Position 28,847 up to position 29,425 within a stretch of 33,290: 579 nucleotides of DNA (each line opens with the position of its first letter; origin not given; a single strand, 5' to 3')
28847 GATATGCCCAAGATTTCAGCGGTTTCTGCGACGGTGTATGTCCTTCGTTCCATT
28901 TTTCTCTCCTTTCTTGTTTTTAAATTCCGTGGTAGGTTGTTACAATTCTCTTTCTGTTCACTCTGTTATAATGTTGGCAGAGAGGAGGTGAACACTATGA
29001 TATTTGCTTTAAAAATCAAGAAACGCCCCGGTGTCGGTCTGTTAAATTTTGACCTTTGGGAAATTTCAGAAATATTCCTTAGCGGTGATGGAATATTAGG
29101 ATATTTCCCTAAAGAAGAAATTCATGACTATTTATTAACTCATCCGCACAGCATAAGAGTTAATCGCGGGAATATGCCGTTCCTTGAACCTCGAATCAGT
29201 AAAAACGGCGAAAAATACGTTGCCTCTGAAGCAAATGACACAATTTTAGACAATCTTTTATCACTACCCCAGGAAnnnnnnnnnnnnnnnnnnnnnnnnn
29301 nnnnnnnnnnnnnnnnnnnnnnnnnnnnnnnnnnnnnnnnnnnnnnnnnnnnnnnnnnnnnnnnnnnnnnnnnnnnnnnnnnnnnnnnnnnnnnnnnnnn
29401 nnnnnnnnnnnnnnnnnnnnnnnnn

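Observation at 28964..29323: Self-contained antisense gene cassette (extended -10 promoter, strong SD, 93-aa ORF, intrinsic terminator) embedded convergently in the early operon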

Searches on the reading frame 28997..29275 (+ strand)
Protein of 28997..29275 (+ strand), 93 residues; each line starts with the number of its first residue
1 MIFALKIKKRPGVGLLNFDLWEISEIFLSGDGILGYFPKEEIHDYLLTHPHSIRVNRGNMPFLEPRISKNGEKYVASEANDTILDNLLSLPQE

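Call 6: search_protein_families(library=pfam, proteins=[window:28997-29275:+], max_evalue=1)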
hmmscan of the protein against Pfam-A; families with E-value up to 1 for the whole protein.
window:28997-29275:+ (93 aa): 2 families
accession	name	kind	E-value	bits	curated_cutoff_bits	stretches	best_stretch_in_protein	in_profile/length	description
PF13031.12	DUF3892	-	1e-05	26.4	22.3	1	64-91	44-71/71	Protein of unknown function (DUF3892)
PF18312.6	ScsC_N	-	0.24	11.6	25.8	1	40-50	7-17/34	Copper resistance protein ScsC N-terminal domain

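Call 7: search_protein_families(library=phrogs, proteins=[window:28997-29275:+], max_evalue=0.1)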
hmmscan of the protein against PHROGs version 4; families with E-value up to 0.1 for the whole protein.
window:28997-29275:+ (93 aa): 1 family
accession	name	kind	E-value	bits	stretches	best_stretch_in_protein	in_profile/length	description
phrog_8224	-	unknown function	0.00061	21.1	1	68-92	66-90/91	-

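Call 8: find_homologous_proteins(query=window:28997-29275:+)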
Query window:28997-29275:+ (93 aa): 2 proteins with E <= 0.001 among 2 candidates.
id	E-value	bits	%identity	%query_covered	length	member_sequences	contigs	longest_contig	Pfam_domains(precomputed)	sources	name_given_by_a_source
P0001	9.4e-54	197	97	100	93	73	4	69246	PF13031.13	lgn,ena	-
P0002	3.3e-8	51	88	35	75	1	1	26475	-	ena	-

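Call 13: find_encoding_contigs(protein=P0001, flank=6000, max_places=8)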
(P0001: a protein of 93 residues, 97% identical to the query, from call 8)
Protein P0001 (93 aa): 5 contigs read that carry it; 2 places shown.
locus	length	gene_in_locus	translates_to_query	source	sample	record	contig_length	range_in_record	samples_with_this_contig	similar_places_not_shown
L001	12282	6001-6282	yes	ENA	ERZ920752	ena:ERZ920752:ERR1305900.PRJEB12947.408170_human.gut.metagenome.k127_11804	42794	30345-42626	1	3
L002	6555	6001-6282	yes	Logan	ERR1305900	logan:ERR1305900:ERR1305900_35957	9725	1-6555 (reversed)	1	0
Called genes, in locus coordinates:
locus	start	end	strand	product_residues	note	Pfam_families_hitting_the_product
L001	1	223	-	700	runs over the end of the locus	PF08707:PriCT_2, PF13481:AAA_25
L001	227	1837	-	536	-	PF00270:DEAD, PF04851:ResIII, PF13604:AAA_30 (weak), PF18766:SWI2_SNF2, PF00271:Helicase_C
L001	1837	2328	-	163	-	-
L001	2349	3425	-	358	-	PF13479:AAA_24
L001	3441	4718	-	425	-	PF02463:SMC_N, PF13175:AAA_15 (weak), PF13476:AAA_23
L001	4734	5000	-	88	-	-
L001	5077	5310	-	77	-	-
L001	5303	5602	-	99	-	-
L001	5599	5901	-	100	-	PF12728:HTH_17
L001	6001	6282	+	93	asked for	PF13031:DUF3892 (faint)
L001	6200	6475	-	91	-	-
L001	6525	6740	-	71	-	PF12844:HTH_19, PF13560:HTH_31, PF01381:HTH_3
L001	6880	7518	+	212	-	PF13443:HTH_26 (weak), PF00717:Peptidase_S24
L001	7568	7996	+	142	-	-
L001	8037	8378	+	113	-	-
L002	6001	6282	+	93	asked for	PF13031:DUF3892 (faint)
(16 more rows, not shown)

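Call 19: search_dna_similar(query=window:28997-29275:+, collection=phages, mode=protein, max_evalue=1)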
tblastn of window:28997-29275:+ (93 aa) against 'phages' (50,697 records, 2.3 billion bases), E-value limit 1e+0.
Records with a match: 3; places in all: 3; records where one place covers at least 80% of the query: 0.
Best place of each record, by identity: <60% 3.
By first word of the organism name: Lactococcus 2; Bacteriophage 1.
By host as written in the record: Lactococcus lactis 2; - 1.
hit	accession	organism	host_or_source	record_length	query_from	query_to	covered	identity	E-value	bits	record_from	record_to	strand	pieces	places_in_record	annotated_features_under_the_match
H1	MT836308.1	Bacteriophage sp.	human fecal samples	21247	22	92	76%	29.2%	4e-3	40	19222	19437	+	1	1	record has no annotation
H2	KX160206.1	Lactococcus phage 50902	Lactococcus lactis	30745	62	92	33%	51.6%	3e-1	35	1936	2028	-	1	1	none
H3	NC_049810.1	Lactococcus phage 50902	Lactococcus lactis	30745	62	92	33%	51.6%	3e-1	35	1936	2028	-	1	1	none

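Call 20: search_solved_structures(query=window:28997-29275:+, max_evalue=10, show_alignments=2)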
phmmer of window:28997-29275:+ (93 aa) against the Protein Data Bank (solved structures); distinct sequences matched with E-value up to 10: 1.
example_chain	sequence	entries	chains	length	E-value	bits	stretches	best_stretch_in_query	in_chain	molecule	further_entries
4s1h_A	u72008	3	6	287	1.4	12.2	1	33-84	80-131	Pyridoxal kinase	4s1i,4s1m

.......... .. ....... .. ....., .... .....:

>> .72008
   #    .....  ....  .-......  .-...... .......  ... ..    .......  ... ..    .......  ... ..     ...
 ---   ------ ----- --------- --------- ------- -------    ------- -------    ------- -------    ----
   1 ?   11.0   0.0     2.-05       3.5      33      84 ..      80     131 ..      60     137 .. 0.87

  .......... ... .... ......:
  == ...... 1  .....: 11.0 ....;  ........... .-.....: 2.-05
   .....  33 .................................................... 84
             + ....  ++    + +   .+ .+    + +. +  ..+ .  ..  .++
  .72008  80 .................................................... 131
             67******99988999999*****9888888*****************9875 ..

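Call 25: predict_structure(protein=window:28997-29275:+)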
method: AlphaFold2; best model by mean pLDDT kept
length: 93 residues; sequences in the alignment: 1
mean_pLDDT: 37.1   pTM: 0.25
mean pLDDT of the five models: 37.1, 35.2, 34.6, 33.3, 32.2
residues with pLDDT >= 90: 0; 70-90: 0; 50-70: 2; < 50: 91
segments of 3 or more residues with pLDDT < 50: 1-39, 41-43, 45-93
pLDDT, mean of each block of 10 residues (from residue 1): 29 33 35 42 45 33 36 39 44 31
secondary structure, 60 per line:
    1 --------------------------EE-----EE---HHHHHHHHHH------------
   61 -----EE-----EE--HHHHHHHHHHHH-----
elements in order: H39-48 H77-88

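Call 26: get_annotated_region(hit=H2, flank=4000)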
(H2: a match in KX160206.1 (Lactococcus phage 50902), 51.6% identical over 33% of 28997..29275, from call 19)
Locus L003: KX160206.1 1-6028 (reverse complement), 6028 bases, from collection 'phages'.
description: Lactococcus phage 50902, complete genome.
organism: Lactococcus phage 50902 (NCBI taxid 1868848)
taxonomy: Viruses; Duplodnaviria; Heunggongvirae; Uroviricota; Caudoviricetes; Vedamuthuvirus; Vedamuthuvirus vv50902
host: Lactococcus lactis; source: -; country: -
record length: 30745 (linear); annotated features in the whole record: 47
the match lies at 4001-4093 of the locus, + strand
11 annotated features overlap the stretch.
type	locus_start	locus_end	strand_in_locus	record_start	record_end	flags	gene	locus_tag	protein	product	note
CDS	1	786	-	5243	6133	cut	-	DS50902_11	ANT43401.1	helicase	-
CDS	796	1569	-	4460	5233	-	-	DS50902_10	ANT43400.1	DNA replication protein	-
CDS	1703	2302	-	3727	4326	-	-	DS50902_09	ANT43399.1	single strand DNA binding protein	-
CDS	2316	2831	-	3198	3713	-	-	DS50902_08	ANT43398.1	single strand annealing protein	-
CDS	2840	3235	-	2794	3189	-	-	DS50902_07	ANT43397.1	hypothetical protein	-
CDS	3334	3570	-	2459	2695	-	-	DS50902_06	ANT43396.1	hypothetical protein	-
CDS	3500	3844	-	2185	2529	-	-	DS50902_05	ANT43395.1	antirepressor-like protein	-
CDS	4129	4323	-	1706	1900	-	-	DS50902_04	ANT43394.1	hypothetical protein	-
CDS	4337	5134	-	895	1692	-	-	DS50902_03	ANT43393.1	antirepressor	-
CDS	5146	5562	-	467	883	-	-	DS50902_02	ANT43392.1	antirepressor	-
CDS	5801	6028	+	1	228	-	-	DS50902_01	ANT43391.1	Cl-like repressor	-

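Call 27: get_annotated_region(hit=H1, flank=5000)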
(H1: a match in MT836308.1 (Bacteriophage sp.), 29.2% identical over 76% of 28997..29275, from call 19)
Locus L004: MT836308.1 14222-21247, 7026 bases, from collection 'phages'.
description: UNVERIFIED: Bacteriophage sp. clone scaffold_1894 genomic sequence.
organism: Bacteriophage sp. (NCBI taxid 38018)
taxonomy: Viruses
host: -; source: human fecal samples; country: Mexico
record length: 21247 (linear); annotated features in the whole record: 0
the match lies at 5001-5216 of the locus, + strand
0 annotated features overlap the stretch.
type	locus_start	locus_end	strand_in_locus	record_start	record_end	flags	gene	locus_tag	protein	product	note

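Call 30: search_protein_representatives(protein=window:28997-29275:+)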
Query: 93 residues. Proteins with E-value up to 0.001 (for the whole library): 110; up to 1e-10: 14; up to 1e-30: 0. The best 110 are listed.
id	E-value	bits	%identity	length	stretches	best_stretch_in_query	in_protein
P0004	2.2e-17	79.0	48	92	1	7-92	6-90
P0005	8.2e-15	70.7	51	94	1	3-92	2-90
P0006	3.6e-14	68.6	51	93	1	1-93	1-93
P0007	5.3e-14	68.1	45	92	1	1-93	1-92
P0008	1.4e-13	66.7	48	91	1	4-92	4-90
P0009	2.0e-13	66.3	49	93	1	1-93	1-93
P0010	4.1e-13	65.3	47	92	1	1-93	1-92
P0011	2.0e-12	63.0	89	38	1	1-38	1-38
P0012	3.7e-12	62.2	48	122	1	4-92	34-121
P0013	4.8e-12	61.8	43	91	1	1-92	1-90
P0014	6.0e-12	61.5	44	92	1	1-92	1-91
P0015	1.7e-11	60.1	48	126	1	1-93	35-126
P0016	3.3e-11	59.2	46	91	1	1-92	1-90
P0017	3.9e-11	58.9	47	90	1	3-92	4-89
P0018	2.5e-10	56.4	31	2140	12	22-52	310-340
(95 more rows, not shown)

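Call 34: search_solved_structures(query=A2, max_evalue=10, show_alignments=3)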
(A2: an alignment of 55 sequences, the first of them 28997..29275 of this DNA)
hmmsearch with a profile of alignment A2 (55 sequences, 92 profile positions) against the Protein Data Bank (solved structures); distinct sequences matched with E-value up to 10: 5.
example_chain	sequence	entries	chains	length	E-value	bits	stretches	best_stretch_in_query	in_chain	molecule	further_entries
5n7h_A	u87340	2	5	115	0.031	17.6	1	12-63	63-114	MARVEL domain-containing protein 2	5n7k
5n7i_A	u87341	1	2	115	0.04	17.3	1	12-63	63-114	MARVEL domain-containing protein 2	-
1s5a_A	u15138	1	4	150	0.14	15.5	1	33-68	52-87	Hypothetical protein yesE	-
8sda_A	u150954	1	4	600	1.7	12.1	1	15-51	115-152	Potassium voltage-gated channel subfamily B member 1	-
8sd3_A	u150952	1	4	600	1.7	12.1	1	15-51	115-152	Potassium voltage-gated channel subfamily B member 1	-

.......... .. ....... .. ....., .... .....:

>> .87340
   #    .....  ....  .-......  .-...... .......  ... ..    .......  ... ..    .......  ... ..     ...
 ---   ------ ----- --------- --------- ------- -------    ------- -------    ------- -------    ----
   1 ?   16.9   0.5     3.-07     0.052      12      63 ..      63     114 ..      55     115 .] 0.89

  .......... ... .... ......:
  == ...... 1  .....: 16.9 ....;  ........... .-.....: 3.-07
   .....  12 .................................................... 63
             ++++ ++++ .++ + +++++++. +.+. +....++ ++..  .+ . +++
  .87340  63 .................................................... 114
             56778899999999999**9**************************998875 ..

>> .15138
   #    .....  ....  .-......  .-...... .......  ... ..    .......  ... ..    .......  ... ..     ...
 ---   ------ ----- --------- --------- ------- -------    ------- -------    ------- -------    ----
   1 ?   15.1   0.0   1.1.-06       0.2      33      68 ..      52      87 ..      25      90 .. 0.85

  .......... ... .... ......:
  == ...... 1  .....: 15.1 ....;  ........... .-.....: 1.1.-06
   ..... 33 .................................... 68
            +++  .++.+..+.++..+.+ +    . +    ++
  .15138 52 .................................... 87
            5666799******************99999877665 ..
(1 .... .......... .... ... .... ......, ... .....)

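Call 35: search_protein_families(library=pfam, alignment_id=A2, max_evalue=0.01)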
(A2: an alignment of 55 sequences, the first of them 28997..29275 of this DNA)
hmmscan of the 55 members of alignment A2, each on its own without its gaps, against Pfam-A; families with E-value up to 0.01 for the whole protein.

A. member 1, window:28997-29275:+ (93 aa): 1 family
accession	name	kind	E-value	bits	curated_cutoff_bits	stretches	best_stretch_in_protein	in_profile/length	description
PF13031.12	DUF3892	-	1e-05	26.4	22.3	1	64-91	44-71/71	Protein of unknown function (DUF3892)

B. families by the number of members that match (of 55 scanned): 3 families
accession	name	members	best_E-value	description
PF13031.12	DUF3892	44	4.3e-09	Protein of unknown function (DUF3892)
PF14657.12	Arm-DNA-bind_4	1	4.7e-09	Arm DNA-binding domain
PF14202.11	TnpW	1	2.8e-06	Transposon-encoded protein TnpW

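Call 44: predict_structure(alignment_id=A2)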
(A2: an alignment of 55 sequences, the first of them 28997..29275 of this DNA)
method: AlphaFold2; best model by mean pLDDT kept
length: 93 residues; sequences in the alignment: 55
mean_pLDDT: 93.4   pTM: 0.84
mean pLDDT of the five models: 93.4, 91.1, 89.6, 89.3, 89.1
residues with pLDDT >= 90: 72; 70-90: 21; 50-70: 0; < 50: 0
segments of 3 or more residues with pLDDT < 50: none
pLDDT, mean of each block of 10 residues (from residue 1): 95 83 96 96 98 94 95 95 91 90
secondary structure, 60 per line:
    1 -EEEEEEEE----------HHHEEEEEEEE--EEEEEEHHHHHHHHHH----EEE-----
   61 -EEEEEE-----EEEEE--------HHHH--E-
elements in order: E2-9 E23-30 E33-38 H39-48 E53-55 E62-67 E73-77 H86-89

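Call 47: find_encoding_contigs(protein=P0004, flank=5000, max_places=3)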
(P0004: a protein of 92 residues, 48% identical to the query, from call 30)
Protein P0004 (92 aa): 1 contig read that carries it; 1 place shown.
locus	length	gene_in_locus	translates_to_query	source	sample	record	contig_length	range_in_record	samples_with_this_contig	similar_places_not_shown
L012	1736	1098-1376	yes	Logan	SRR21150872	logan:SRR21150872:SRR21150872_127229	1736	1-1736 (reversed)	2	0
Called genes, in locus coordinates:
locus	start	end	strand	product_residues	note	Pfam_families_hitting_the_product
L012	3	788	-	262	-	?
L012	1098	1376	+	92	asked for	-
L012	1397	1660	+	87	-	-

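Call 52: find_homologous_proteins(query=A2, max_evalue=0.001)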
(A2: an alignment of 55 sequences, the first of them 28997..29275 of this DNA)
Query A2 (55 sequences) (93 aa, profile of the alignment): 53 proteins with E <= 0.001 among 287 candidates.
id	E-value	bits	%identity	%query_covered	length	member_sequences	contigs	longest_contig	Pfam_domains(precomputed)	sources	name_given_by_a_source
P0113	6.6e-39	150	52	97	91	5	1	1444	PF13031.13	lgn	-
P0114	1.5e-38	149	54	97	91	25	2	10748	PF13031.13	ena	-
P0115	2.4e-38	148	50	97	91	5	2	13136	PF13031.13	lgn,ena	-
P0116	1.1e-37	146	48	97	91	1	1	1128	PF13031.13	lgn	-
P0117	1.4e-37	145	49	97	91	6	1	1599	PF13031.13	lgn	-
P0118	1.9e-37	145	48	98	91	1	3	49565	PF13031.13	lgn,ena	-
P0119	1.9e-37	145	48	97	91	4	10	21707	PF13031.13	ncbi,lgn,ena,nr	ncbi:MAG: DUF3892 domain-containing protein [Clostridia bacterium]|nr:DUF3892 domain-containing prot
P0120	5.6e-37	143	48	100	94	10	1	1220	PF13031.13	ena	-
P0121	1.0e-36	143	49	99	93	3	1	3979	PF13031.13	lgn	-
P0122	1.0e-36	143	43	99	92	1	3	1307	PF13031.13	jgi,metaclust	metaclust:\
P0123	3.4e-36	141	44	100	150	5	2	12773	PF13031.13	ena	-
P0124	1.0e-35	139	47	99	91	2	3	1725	PF13031.13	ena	-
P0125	1.7e-35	139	47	99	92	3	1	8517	PF13031.13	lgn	-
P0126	3.0e-35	138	47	96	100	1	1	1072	PF13031.13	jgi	jgi:hypothetical protein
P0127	4.4e-35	137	42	99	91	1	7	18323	PF13031.13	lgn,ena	-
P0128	6.1e-35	137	43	99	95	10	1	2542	PF13031.13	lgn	-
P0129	1.3e-34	136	46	99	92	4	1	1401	PF13031.13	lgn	-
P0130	1.6e-34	136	51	100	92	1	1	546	PF13031.13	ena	-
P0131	2.4e-34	135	45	99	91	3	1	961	PF13031.13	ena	-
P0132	7.0e-34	134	52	100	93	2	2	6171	PF13031.13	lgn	-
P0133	1.1e-33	133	47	100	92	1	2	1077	PF13031.13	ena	-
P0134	2.6e-33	132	52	100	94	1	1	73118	PF13031.13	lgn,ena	-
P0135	2.9e-33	132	55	100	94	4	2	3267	PF13031.13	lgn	-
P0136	1.2e-32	130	43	98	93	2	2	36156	PF13031.13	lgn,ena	-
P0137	2.6e-32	129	55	100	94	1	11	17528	PF13031.13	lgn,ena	-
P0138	3.6e-32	128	45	98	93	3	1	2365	PF13031.13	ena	-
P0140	1.1e-31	127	48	81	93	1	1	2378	PF13031.13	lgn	-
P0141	3.4e-31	125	45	99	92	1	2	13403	PF13031.13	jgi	-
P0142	3.4e-31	125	44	95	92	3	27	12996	PF13031.13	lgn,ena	-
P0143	4.4e-31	125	41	98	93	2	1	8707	PF13031.13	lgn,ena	-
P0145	5.5e-30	121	46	100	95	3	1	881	PF13031.13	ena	-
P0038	6.0e-30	121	42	98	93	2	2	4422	PF13031.13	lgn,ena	-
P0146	7.7e-30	121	43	97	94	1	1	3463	PF13031.13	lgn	-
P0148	6.1e-29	118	38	96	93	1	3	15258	PF13031.13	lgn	-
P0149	7.8e-29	117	41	97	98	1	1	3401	PF13031.13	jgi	jgi:hypothetical protein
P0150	1.6e-28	116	41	97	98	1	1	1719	PF13031.13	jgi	jgi:hypothetical protein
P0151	5.8e-27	111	40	97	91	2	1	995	PF13031.13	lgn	-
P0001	8.3e-26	108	97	100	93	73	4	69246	PF13031.13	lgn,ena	-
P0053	3.6e-25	106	41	73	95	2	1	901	PF13031.13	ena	-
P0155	3.9e-18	83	35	99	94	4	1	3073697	-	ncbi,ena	-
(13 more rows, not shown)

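Call 53: find_encoding_contigs(protein=P0118, flank=5000, max_places=2)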
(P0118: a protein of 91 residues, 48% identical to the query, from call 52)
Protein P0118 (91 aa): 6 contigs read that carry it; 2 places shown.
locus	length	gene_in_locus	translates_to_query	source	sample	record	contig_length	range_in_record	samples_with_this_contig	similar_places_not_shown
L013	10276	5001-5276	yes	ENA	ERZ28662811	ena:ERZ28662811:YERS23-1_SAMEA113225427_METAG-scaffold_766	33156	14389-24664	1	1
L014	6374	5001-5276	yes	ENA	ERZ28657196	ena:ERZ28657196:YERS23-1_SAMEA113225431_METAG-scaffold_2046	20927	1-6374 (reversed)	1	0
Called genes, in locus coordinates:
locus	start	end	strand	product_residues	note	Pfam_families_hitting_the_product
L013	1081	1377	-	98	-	-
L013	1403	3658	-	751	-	PF00082:Peptidase_S8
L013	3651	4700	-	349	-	PF00004:AAA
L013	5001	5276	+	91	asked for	PF13031:DUF3892 (weak)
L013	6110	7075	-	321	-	PF01520:Amidase_3, PF21540:Choline_bind_4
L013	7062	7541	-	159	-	PF05105:Phage_holin_4_1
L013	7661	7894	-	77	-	-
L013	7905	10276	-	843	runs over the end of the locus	-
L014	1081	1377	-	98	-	-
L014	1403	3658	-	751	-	PF00082:Peptidase_S8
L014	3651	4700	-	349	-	PF00004:AAA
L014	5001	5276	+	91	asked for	PF13031:DUF3892 (weak)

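Call 54: find_encoding_contigs(protein=P0134, flank=5000, max_places=2)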
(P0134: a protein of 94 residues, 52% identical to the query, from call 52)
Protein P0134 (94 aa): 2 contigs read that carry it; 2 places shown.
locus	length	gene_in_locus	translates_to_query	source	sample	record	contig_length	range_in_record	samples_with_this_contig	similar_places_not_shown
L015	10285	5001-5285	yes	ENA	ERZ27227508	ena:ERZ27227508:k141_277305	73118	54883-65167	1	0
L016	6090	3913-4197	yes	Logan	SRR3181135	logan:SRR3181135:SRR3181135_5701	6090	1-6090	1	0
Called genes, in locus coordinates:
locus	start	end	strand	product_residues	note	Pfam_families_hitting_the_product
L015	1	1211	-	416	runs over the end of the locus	PF01555:N6_N4_Mtase, PF01170:UPF0020 (faint)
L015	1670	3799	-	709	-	PF03235:GmrSD_N, PF07510:GmrSD_C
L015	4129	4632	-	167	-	PF13560:HTH_31 (weak), PF01381:HTH_3, PF12844:HTH_19, PF13443:HTH_26 (weak)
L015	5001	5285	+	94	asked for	PF13031:DUF3892 (weak)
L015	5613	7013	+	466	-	-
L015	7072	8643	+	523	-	-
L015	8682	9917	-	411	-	-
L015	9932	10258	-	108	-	-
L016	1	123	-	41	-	?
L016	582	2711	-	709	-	PF03235:GmrSD_N, PF07510:GmrSD_C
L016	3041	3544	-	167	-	PF13560:HTH_31 (weak), PF01381:HTH_3, PF12844:HTH_19, PF13443:HTH_26 (weak)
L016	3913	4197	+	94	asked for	PF13031:DUF3892 (weak)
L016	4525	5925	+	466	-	-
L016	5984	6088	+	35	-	?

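Call 55: find_encoding_contigs(protein=P0136, flank=5000, max_places=2)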
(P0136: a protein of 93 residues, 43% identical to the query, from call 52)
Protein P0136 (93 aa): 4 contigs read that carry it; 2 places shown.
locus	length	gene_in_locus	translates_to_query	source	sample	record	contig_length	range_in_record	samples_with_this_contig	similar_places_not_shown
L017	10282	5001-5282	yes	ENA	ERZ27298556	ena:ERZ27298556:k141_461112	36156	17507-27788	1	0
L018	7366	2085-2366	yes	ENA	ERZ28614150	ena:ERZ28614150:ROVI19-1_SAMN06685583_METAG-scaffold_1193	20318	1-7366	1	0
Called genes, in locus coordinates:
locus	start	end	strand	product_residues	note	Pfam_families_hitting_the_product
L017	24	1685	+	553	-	PF04326:SLFN_AlbA_2, PF13749:HATPase_c_4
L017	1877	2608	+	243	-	-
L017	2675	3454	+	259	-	-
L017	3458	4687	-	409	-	PF02463:SMC_N (weak), PF13304:AAA_21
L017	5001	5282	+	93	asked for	PF13031:DUF3892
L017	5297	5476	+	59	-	-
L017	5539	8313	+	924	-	PF13091:PLDc_2, PF00270:DEAD (weak), PF04851:ResIII, PF18766:SWI2_SNF2 (faint), PF00271:Helicase_C, PF26350:DUF8090, PF11907:DUF3427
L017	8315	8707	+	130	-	PF00293:NUDIX, PF14815:NUDIX_4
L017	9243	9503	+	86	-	PF13730:HTH_36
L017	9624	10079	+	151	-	-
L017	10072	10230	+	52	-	-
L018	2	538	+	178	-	?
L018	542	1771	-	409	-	PF02463:SMC_N (weak), PF13304:AAA_21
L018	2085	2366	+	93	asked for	PF13031:DUF3892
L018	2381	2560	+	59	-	-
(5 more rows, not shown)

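Call 56: find_encoding_contigs(protein=P0119, flank=5000, max_places=2)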
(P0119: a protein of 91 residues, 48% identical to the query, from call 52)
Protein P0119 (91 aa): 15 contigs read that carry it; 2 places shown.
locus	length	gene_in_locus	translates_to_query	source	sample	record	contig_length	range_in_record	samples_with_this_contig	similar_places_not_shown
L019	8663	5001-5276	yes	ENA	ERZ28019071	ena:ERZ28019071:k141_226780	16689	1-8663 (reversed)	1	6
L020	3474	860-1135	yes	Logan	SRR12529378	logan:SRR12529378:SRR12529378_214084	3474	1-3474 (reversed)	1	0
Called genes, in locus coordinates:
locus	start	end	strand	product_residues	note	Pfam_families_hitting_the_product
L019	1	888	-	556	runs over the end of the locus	PF00239:Resolvase, PF07508:Recombinase, PF13408:Zn_ribbon_recom, PF14287:DUF4368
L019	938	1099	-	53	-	PF21757:DUF6870 (weak)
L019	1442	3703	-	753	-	PF00082:Peptidase_S8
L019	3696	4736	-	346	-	PF00004:AAA, PF07728:AAA_5 (faint)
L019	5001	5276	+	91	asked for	PF13031:DUF3892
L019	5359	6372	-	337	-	PF23988:DUF7309, PF22007:DUF6930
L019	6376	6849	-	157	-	PF03682:UPF0158 (weak)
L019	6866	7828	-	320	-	PF00145:DNA_methylase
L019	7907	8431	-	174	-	PF09504:RE_Bsp6I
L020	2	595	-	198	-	?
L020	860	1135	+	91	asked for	PF13031:DUF3892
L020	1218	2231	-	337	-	PF23988:DUF7309, PF22007:DUF6930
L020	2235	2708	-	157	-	PF03682:UPF0158 (weak)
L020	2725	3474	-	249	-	?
